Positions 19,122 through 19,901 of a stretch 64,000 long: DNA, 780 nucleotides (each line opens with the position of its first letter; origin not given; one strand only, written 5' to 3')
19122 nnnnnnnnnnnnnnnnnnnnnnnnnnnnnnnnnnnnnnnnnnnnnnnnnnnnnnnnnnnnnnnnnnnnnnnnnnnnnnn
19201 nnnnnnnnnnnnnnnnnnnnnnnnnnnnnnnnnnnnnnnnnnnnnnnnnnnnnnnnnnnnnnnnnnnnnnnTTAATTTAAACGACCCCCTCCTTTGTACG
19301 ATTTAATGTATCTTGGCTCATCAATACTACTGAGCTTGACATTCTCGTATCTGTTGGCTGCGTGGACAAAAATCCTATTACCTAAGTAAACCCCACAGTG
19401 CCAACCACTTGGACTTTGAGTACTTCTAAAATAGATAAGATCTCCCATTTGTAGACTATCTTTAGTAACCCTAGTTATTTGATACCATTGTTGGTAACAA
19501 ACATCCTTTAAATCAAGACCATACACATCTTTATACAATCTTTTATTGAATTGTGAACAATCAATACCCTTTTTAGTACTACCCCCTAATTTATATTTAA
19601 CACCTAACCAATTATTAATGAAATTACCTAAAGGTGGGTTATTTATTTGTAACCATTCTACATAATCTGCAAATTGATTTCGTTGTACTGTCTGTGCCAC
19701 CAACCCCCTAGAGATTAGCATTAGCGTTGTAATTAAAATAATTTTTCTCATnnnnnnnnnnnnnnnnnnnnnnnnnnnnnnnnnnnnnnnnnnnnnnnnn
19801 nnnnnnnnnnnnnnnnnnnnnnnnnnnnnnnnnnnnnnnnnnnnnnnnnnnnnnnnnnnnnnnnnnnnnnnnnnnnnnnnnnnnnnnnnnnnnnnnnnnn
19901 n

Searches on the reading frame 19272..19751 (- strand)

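Call 19: search_protein_families(library=phrogs, proteins=[window:19272-19751:-], max_evalue=0.001)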
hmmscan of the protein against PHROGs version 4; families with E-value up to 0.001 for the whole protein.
window:19272-19751:- (159 aa): 7 families
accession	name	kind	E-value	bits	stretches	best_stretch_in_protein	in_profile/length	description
phrog_329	-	tail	1.2e-20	74.4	1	43-156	540-654/949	minor tail protein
phrog_400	-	tail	1.1e-13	52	1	47-157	541-650/654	tail protein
phrog_12508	-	unknown function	6.2e-11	43.3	1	47-153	149-254/260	-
phrog_25111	-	tail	8.4e-08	32.8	1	49-157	223-330/333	tail protein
phrog_2810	-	head and packaging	1.3e-06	28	1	51-143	523-608/952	virion structural protein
phrog_1015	-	tail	2.3e-05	24.2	1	62-155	684-788/795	tail protein with lysin activity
phrog_2552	-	unknown function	4e-05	24.4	0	93-131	58-95/142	-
